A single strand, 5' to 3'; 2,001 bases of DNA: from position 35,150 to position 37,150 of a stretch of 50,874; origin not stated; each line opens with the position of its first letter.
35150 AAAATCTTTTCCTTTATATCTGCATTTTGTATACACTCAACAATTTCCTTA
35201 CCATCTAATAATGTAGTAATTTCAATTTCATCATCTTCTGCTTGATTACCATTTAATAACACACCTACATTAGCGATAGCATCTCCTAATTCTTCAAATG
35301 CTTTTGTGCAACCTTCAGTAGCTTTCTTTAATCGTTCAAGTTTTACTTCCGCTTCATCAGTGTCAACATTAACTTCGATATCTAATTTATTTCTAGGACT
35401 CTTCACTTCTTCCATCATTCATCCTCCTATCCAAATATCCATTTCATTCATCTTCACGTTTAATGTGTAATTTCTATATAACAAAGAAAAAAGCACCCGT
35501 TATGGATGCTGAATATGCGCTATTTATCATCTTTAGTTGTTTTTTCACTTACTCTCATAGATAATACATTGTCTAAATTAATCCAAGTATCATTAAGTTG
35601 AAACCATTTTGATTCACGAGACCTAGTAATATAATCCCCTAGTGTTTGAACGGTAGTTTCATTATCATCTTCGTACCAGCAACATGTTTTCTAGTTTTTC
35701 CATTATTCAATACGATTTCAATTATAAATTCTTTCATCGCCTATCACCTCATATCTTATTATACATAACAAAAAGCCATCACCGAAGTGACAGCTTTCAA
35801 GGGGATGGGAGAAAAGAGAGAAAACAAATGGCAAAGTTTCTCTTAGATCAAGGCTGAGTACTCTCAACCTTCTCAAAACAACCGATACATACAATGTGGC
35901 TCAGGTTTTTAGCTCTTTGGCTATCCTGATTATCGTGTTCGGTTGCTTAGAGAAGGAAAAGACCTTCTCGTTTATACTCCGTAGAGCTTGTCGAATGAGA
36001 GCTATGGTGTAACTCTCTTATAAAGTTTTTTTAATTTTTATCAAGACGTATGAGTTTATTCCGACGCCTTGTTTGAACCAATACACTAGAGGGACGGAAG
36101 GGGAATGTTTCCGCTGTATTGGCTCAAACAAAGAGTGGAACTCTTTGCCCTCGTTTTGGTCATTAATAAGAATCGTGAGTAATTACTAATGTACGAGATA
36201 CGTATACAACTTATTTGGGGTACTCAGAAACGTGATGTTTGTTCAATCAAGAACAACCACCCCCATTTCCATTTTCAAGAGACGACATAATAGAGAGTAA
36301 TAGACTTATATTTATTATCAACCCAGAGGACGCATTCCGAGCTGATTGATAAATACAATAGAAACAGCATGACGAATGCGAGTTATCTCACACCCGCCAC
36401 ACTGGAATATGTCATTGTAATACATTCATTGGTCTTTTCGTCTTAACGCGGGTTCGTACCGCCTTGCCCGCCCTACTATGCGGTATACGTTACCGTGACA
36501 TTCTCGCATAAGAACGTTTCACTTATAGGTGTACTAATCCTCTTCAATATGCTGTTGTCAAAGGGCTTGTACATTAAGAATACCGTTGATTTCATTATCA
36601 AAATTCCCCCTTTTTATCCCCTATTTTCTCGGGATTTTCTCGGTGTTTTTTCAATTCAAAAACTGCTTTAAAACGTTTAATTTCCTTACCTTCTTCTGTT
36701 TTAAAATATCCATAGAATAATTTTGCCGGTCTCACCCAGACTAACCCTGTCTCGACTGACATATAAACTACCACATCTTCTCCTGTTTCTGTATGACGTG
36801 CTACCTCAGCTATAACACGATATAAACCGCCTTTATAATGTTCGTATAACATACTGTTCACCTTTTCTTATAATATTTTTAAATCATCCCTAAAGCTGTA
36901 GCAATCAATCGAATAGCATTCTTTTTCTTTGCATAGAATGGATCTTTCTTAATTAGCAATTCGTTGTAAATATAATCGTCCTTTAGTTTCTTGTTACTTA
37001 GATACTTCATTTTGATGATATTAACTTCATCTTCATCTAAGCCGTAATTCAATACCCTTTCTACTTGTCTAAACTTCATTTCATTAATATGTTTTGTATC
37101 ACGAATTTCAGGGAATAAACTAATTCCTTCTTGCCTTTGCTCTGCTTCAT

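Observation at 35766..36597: About 0.8 kb ORF-free, hairpin-rich tract ending in a terminator inside the early/late operon: candidate large structured RNA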

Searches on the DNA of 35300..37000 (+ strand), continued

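Call 19: get_annotated_region(hit=H55, flank=2500)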
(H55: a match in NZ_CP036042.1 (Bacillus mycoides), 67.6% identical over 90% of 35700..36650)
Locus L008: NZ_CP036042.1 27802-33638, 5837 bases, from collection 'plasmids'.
description: Bacillus mycoides strain BPN58/4 plasmid p53
organism: Bacillus mycoides (NCBI taxid 1405)
taxonomy: Bacteria; Bacillota; Bacilli; Bacillales; Bacillaceae; Bacillus; Bacillus mycoides
host: -; source: cell culture,soil; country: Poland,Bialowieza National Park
typing (MOB-suite, as given by PLSDB): non-mobilizable; replicon rep_cluster_1520,rep_cluster_1698,rep_cluster_1912
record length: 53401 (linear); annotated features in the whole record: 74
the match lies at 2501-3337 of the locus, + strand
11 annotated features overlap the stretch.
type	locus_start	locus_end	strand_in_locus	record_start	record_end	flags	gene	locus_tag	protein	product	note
CDS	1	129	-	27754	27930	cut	-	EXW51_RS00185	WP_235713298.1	hypothetical protein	-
CDS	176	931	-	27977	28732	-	-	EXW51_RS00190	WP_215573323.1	GIY-YIG nuclease family protein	-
CDS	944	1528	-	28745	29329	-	-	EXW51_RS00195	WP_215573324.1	recombinase family protein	GO:0006310 - DNA recombination [Evidence IEA]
CDS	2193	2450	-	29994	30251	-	-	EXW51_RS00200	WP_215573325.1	hypothetical protein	-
CDS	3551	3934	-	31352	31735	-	-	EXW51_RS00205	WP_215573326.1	ArpU family phage packaging/lysis transcriptional regulator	GO:0006355 - regulation of DNA-templated transcription [Evidence IEA]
CDS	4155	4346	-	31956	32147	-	-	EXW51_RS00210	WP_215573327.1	hypothetical protein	-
CDS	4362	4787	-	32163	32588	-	-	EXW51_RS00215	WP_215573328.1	DUF1064 domain-containing protein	-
CDS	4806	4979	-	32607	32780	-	-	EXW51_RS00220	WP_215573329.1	hypothetical protein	-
CDS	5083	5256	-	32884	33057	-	-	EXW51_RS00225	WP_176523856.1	hypothetical protein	-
CDS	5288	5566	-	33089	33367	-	-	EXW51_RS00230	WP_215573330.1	hypothetical protein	-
CDS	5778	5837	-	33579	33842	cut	-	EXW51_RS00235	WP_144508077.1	hypothetical protein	-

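Call 20: get_annotated_region(hit=H37, flank=2500)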
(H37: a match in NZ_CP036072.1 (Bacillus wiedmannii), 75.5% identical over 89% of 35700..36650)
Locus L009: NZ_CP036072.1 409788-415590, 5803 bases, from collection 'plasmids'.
description: Bacillus wiedmannii strain JAS07/5 plasmid p536
organism: Bacillus wiedmannii (NCBI taxid 1890302)
taxonomy: Bacteria; Bacillota; Bacilli; Bacillales; Bacillaceae; Bacillus; Bacillus wiedmannii
host: -; source: cell culture,soil; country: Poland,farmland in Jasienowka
typing (MOB-suite, as given by PLSDB): non-mobilizable; replicon rep_cluster_164,rep_cluster_1698,rep_cluster_1751,rep_cluster_1912
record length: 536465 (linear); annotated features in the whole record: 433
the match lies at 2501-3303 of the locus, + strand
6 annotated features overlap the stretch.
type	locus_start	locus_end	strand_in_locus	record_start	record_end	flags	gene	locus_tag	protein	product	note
CDS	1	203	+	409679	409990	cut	-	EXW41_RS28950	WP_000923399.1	contact-dependent growth inhibition system immunity protein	-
CDS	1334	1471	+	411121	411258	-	-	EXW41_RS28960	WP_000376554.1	DUF3956 domain-containing protein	-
CDS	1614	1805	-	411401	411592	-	-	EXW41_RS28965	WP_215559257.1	hypothetical protein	-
CDS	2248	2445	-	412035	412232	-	-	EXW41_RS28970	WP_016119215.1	hypothetical protein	-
CDS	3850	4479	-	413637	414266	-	-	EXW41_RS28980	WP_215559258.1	Holliday junction resolvase RecU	GO:0006281 - DNA repair [Evidence IEA]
CDS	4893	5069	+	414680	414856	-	-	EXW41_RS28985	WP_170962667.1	hypothetical protein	-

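Call 21: get_annotated_region(hit=H19, flank=2500)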
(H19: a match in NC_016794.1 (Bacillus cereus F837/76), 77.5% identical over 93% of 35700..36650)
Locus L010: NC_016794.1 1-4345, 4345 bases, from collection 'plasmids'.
description: Bacillus cereus F837/76 plasmid pF837_55, complete sequence
organism: Bacillus cereus F837/76 (NCBI taxid 347495)
taxonomy: Bacteria; Bacillota; Bacilli; Bacillales; Bacillaceae; Bacillus; Bacillus cereus; Bacillus cereus F837/76
host: -; source: -; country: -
typing (MOB-suite, as given by PLSDB): non-mobilizable; replicon rep_cluster_1396
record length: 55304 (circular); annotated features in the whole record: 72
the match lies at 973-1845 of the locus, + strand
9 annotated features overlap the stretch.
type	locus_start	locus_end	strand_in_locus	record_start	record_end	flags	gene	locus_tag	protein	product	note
CDS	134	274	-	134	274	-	-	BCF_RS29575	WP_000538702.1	hypothetical protein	-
CDS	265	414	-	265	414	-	-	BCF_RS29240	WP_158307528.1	hypothetical protein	-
CDS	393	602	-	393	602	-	-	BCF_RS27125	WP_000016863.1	hypothetical protein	-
CDS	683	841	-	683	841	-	-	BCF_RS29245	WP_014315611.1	hypothetical protein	-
CDS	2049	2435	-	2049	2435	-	-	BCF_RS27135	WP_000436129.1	ArpU family phage packaging/lysis transcriptional regulator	GO:0006355 - regulation of DNA-templated transcription [Evidence IEA]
CDS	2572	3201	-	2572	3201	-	recU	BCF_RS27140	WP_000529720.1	Holliday junction resolvase RecU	-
CDS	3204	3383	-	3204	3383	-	-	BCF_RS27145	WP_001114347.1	hypothetical protein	-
CDS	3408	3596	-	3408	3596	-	-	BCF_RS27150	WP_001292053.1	hypothetical protein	-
CDS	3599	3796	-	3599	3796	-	-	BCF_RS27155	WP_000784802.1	hypothetical protein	-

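Call 22: get_annotated_region(hit=H44, flank=2500)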
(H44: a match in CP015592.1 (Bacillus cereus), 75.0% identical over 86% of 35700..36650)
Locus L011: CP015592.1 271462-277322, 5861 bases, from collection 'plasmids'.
description: Bacillus cereus strain AR156 plasmid pAR460, complete sequence
organism: Bacillus cereus (NCBI taxid 1396)
taxonomy: Bacteria; Bacillota; Bacilli; Bacillales; Bacillaceae; Bacillus; Bacillus cereus
host: -; source: whole organism,garden soil; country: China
typing (MOB-suite, as given by PLSDB): non-mobilizable; replicon rep_cluster_164
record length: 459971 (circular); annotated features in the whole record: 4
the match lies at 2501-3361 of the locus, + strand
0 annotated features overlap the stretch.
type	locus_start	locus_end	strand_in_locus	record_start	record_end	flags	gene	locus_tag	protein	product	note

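Call 54: build_rna_model(alignment_id=A2, structure=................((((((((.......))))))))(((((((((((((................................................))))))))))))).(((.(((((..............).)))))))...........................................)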
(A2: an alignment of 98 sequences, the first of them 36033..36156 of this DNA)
Model R1 built from alignment A2 (98 sequences, 189 columns); structure: as given.
model positions 129; base pairs 29; branch points 2; effective number of sequences 2.82; information 0.59 bits per position. Calibrated on 0.2 Mb of random sequence (short: E-values are rough).
structure used (alignment columns):
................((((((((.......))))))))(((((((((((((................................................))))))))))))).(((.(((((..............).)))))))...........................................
